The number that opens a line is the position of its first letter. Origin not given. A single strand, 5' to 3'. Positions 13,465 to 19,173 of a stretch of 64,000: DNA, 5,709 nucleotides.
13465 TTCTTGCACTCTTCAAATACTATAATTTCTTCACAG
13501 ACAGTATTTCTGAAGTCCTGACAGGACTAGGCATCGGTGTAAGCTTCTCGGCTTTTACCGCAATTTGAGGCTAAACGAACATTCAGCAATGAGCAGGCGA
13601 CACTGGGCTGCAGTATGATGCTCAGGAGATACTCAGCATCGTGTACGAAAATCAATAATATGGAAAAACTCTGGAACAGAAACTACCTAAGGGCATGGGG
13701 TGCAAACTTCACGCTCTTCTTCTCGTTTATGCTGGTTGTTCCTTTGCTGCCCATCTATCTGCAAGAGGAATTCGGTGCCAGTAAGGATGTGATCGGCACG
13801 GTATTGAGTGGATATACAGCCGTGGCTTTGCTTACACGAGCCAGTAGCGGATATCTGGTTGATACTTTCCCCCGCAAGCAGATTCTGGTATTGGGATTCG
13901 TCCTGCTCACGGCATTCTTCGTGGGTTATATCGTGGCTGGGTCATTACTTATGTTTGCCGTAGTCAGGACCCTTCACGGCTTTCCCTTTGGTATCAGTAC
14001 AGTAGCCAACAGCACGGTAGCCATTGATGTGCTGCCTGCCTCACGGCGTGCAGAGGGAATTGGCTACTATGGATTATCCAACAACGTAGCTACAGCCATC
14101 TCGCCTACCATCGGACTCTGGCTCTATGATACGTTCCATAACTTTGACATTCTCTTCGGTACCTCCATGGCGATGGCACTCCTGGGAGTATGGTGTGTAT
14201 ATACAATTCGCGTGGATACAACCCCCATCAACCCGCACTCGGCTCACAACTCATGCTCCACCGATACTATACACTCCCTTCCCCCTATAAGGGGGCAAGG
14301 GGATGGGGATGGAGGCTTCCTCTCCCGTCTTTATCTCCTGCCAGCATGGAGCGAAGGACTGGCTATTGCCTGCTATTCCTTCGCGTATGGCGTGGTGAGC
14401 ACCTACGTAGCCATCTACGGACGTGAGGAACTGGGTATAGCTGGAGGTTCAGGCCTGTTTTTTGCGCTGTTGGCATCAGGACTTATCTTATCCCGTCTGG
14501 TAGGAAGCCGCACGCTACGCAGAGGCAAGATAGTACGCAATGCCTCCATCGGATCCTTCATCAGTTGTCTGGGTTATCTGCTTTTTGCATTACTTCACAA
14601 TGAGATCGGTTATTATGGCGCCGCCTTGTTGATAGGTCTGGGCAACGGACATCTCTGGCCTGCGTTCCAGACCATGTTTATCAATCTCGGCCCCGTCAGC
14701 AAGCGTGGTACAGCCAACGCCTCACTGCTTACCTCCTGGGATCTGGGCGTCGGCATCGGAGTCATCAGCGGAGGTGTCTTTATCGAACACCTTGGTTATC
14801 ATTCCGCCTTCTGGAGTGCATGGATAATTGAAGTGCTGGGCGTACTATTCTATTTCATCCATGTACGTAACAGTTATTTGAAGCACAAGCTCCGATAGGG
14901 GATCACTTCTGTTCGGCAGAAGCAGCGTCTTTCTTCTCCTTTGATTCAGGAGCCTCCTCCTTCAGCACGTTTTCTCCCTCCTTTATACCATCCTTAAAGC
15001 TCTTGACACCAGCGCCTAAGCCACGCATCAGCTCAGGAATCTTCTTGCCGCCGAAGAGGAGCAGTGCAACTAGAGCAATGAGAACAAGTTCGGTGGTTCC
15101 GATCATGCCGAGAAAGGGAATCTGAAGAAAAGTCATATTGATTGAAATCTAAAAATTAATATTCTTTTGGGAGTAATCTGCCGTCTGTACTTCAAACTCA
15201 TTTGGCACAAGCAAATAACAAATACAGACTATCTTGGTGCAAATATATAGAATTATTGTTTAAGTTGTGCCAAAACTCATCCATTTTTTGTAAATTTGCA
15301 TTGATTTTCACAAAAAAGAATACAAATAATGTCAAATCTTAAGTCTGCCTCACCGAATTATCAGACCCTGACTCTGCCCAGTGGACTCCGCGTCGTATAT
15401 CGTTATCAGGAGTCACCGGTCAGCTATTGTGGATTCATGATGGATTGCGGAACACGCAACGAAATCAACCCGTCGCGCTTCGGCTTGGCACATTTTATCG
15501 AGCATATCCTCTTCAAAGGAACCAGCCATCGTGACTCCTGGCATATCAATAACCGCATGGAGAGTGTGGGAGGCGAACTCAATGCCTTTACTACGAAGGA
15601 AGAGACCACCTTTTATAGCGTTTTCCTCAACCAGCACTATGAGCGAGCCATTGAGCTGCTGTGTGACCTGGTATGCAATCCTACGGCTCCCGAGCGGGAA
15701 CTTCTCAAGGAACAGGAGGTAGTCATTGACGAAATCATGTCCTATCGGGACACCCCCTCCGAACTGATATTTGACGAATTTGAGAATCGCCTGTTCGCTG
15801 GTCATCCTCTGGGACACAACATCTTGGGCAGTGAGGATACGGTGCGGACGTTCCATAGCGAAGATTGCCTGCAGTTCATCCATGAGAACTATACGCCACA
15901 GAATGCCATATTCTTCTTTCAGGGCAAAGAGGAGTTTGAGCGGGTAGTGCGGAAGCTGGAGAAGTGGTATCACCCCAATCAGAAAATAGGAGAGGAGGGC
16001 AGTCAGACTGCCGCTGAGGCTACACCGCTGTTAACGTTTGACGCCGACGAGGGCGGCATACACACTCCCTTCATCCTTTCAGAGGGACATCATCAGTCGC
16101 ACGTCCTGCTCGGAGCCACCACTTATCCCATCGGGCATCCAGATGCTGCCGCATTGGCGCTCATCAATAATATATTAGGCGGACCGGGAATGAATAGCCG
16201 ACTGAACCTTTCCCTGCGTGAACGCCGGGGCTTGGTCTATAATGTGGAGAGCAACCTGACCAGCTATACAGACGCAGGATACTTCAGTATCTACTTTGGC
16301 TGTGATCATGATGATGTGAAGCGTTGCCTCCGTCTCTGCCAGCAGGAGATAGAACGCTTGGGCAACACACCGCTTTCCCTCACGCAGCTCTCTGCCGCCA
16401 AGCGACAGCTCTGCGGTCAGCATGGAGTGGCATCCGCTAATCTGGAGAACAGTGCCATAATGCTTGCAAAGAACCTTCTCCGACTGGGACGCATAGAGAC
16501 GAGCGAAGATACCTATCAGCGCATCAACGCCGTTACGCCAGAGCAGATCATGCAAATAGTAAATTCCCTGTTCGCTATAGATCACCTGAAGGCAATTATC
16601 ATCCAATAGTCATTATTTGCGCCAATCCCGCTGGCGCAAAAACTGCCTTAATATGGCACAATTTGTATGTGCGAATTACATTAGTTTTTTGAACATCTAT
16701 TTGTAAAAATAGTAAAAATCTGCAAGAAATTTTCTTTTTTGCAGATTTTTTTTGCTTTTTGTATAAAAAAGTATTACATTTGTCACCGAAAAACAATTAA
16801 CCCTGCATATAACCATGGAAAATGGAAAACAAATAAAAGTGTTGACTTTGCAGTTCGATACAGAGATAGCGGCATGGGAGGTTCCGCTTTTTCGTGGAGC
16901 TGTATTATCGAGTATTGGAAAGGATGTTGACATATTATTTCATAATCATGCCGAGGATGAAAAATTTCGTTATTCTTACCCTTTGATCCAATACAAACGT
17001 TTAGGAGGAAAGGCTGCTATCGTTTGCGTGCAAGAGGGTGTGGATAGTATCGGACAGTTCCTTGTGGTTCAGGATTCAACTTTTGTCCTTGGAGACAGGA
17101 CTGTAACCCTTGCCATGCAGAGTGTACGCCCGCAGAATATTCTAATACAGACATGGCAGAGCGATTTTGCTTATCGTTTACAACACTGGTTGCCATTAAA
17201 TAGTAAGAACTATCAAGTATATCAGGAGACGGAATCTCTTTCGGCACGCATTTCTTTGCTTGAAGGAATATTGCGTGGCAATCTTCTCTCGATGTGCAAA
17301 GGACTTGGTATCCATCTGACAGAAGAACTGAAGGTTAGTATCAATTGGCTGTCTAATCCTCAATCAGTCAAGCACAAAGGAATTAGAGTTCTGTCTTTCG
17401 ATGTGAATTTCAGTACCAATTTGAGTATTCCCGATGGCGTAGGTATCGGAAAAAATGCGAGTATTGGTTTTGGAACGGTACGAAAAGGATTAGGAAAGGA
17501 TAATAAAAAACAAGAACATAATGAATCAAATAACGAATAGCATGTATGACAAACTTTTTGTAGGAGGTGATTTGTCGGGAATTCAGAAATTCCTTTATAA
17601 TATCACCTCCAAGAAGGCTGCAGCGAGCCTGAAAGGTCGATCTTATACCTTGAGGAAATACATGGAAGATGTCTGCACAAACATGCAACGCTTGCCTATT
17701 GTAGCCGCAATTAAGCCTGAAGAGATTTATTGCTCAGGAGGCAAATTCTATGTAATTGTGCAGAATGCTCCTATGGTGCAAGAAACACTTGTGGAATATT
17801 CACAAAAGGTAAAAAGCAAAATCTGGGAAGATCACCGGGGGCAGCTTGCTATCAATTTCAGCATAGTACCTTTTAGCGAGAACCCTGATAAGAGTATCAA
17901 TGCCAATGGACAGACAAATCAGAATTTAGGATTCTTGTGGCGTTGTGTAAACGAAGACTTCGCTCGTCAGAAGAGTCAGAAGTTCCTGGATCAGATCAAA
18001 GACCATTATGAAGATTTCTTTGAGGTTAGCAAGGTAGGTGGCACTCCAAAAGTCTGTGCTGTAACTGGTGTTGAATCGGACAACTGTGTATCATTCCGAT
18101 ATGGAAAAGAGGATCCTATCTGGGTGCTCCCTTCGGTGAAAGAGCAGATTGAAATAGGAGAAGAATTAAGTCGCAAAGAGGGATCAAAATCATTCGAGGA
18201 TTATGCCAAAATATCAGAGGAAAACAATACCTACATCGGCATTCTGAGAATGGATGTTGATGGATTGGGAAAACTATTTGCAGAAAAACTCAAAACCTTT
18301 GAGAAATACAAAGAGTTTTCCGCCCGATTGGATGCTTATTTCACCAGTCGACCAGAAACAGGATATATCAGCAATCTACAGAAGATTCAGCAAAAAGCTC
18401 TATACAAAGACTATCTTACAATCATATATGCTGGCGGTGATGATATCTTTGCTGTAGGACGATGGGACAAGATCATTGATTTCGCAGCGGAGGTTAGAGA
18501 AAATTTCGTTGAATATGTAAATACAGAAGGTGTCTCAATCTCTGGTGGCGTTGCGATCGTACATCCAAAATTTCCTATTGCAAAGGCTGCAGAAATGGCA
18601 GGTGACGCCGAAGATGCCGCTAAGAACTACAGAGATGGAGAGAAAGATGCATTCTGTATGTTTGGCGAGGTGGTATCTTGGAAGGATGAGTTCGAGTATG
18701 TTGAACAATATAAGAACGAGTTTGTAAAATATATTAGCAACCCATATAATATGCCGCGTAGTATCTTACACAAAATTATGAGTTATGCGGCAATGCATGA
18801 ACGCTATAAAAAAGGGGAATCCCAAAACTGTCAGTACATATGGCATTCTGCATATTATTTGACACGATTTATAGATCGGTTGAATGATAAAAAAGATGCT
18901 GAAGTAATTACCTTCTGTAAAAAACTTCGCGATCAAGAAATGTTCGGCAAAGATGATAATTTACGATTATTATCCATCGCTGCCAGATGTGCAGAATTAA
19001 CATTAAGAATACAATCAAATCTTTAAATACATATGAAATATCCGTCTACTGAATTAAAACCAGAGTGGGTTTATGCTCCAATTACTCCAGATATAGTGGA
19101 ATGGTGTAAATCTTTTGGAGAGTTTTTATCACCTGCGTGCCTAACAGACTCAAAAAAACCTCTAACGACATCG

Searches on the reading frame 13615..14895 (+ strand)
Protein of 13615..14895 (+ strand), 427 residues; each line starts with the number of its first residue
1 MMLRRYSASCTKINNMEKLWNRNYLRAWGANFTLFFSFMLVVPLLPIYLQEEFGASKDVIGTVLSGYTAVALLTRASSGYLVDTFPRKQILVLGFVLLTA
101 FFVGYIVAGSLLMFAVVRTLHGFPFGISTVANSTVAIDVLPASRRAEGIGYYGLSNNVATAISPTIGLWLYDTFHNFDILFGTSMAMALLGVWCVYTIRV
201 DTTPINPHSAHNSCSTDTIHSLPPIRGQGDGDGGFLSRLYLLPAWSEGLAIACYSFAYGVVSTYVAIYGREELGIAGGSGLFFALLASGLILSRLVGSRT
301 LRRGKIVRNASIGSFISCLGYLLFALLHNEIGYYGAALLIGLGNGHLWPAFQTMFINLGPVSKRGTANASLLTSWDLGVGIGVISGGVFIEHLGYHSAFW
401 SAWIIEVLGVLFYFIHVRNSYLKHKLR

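Call 9: search_protein_families(library=ncbifam, proteins=[window:13615-14895:+], max_evalue=0.001)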
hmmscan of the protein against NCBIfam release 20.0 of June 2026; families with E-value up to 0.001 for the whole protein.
window:13615-14895:+ (427 aa): 28 families (the best 25 are shown)
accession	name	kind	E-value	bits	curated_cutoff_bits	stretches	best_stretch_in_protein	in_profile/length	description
NF003477.0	PRK05122.1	subfamily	4.1e-21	75.1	374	2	30-198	25-200/404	MFS transporter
TIGR00880.1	2_A_01_02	superfamily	5.1e-17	62.3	131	2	61-196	1-135/141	multidrug resistance protein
NF047574.1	opine_export_Sa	equivalog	9.1e-17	61.1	235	1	34-407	17-378/388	staphylopine family metallophore export MFS transporter CntE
NF009048.0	PRK12382.1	subfamily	2.5e-16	59.5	364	2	30-202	23-202/392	arabinose transporter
TIGR00881.1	2A0104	subfamily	8.7e-14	51.3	407.75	1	48-199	20-172/379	phosphoglycerate transporter protein PgtP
TIGR00893.1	2A0114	subfamily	6.1e-11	41.9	395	1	48-192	19-163/399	D-galactonate transporter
TIGR00711.1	efflux_EmrB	subfamily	7.4e-10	38.2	230.2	1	49-175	28-154/485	DHA2 family efflux MFS transporter permease subunit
TIGR00895.1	2A0115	subfamily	4.3e-08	32.5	418.55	1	49-184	43-177/398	aromatic acid/H+ symport family MFS transporter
TIGR00710.1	efflux_Bcr_CflA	subfamily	1.7e-07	31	200.9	1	48-219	30-199/385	Bcr/CflA family efflux MFS transporter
NF007077.0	PRK09528.1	subfamily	4.5e-07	28.8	429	1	15-128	4-121/421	galactoside permease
NF008314.0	PRK11102.1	equivalog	7.7e-07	28.7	303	1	42-202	30-188/396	Bcr/CflA family multidrug efflux MFS transporter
TIGR00894.1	2A0114euk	subfamily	1.2e-06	27.4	626.45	1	51-185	69-205/465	Na(+)-dependent inorganic phosphate cotransporter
NF012174.0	tet_MFS_A_B_C_D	equivalog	2.2e-06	26.8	475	1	40-190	20-171/382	Tet(A)/Tet(B)/Tet(C) family tetracycline efflux MFS transporter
NF038077.1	MFS_export_MxcK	equivalog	2.4e-06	26.8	525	1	29-184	18-171/405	myxochelin export MFS transporter MxcK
NF000218.1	FexA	exception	3.7e-06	25.8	900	1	40-196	39-193/475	chloramphenicol/florfenicol efflux MFS transporter FexA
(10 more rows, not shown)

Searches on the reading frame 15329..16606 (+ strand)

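Call 8: search_protein_families(library=padloc, proteins=[window:15329-16606:+], max_evalue=0.001)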
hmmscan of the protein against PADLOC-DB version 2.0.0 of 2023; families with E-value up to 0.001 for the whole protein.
window:15329-16606:+ (426 aa): 0 families

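Call 9: search_protein_families(library=ncbifam, proteins=[window:15329-16606:+], max_evalue=0.001)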
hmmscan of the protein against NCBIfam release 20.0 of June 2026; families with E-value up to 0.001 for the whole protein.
window:15329-16606:+ (426 aa): 4 families
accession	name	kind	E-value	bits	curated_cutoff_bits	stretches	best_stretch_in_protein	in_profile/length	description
NF047421.1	YfmH_fam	equivalog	6.4e-22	78.3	250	1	52-212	61-216/425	EF-P 5-aminopentanol modification-associated protein YfmH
NF047422.1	YfmF_fam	equivalog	2.4e-17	63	285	1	104-412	98-399/412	EF-P 5-aminopentanol modification-associated protein YfmF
TIGR02110.1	PQQ_syn_pqqF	equivalog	2.1e-11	43.3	320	1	13-173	2-163/697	pyrroloquinoline quinone biosynthesis protein PqqF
NF011681.0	PRK15101.1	equivalog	3.2e-09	35.4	765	1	10-173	43-207/961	pitrilysin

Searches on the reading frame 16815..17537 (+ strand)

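Call 8: search_protein_families(library=padloc, proteins=[window:16815-17537:+], max_evalue=0.001)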
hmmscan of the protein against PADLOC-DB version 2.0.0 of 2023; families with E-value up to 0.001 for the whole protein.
window:16815-17537:+ (241 aa): 2 families
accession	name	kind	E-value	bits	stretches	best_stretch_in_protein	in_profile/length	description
PDLC01381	Cas6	-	3.5e-45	152.4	1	7-224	3-215/216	"CAS-I,CAS-II,CAS-III,CAS-IV,CAS-V,CAS-VI; crRNAmaturation"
PDLC02104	Cas6b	-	1.3e-41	140.9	1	6-224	2-215/216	-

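Call 9: search_protein_families(library=ncbifam, proteins=[window:16815-17537:+], max_evalue=0.001)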
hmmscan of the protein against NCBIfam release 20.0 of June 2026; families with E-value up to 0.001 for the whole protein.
window:16815-17537:+ (241 aa): 0 families

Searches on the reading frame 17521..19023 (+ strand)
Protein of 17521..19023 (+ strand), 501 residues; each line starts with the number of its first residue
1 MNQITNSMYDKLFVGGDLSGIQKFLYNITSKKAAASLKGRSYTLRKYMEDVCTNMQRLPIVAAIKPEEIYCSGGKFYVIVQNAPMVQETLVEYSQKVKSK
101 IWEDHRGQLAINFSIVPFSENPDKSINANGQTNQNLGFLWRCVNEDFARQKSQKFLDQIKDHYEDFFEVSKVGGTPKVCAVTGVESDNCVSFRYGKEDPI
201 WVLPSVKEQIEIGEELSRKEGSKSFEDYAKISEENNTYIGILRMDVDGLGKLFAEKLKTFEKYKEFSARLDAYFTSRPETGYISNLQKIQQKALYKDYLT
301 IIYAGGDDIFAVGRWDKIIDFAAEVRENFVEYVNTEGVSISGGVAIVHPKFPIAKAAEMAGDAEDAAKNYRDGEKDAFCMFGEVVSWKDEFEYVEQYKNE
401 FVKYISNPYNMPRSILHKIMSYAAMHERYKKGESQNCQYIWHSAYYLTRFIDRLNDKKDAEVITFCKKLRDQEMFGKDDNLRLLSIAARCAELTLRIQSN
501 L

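Call 8: search_protein_families(library=padloc, proteins=[window:17521-19023:+], max_evalue=0.001)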
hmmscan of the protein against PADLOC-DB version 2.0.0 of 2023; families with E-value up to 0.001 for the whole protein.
window:17521-19023:+ (501 aa): 14 families
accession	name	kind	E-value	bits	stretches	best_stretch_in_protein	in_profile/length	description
PDLC01293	Cas10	-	6.4e-62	208.2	2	220-369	439-577/577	CAS-III; effector_LS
PDLC01444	Cas10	-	2.9e-59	199.4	2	215-473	360-588/605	CAS-III; effector_LS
PDLC00916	Cas10a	-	1.1e-52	177.8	2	229-369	515-650/650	"CRISPR-associated protein Cas10/Csm1, subtype III-A/MTUBE"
PDLC01739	Cas10a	-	2.9e-49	166.2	2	222-423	486-677/731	-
PDLC01422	Cas10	-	1e-26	92.1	1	216-458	260-477/519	CAS-III; effector_LS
PDLC01292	Cas10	-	5.1e-23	80.2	1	188-379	234-387/387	CAS-III; effector_LS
PDLC00917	Cas10b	-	4.9e-21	73.2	1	217-369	337-510/510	"CRISPR-associated protein Cas10/Cmr2, subtype III-B"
PDLC01529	Cas10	-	9.6e-21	72.5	1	14-377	4-334/370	CAS-III; effector_LS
PDLC00919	Cas10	-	5.9e-20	69.8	1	49-376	59-373/414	Cas10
PDLC02057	Cas10d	-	1.1e-16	59.2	1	17-431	8-398/462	-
PDLC02054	Cas10b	-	1.8e-15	54.8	1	223-380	264-410/537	-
PDLC02058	Cas10d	-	4.5e-10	36.9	1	212-480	150-420/441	-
PDLC02055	Cas10b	-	7.2e-06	23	1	227-379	202-350/487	-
PDLC02051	Cas10b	-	0.00074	16.8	0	209-312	224-302/479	-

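Call 9: search_protein_families(library=ncbifam, proteins=[window:17521-19023:+], max_evalue=0.001)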
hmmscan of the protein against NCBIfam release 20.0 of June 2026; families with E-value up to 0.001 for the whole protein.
window:17521-19023:+ (501 aa): 2 families
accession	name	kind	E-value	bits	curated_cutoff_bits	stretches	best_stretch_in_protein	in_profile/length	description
TIGR02578.2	cas_TM1811_Csm1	equivalog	1.2e-92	311.9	170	2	208-496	488-753/753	type III-A CRISPR-associated protein Cas10/Csm1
TIGR02577.1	cas_TM1794_Cmr2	equivalog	1.9e-20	73.2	79.4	1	217-369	337-510/510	type III-B CRISPR-associated protein Cas10/Cmr2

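Call 38: search_protein_families(library=pfam, proteins=[window:17521-19023:+], max_evalue=0.01)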
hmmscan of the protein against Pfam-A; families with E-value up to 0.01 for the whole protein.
window:17521-19023:+ (501 aa): 2 families
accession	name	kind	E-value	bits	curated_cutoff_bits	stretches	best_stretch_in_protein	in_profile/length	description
PF22335.1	Cas10-Cmr2_palm2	-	1.4e-32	113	27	1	238-378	1-132/133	Cas10/Cmr2, second palm domain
PF18211.6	Csm1_B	-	5.8e-12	45.8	26.4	1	28-121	1-92/94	Csm1 subunit domain B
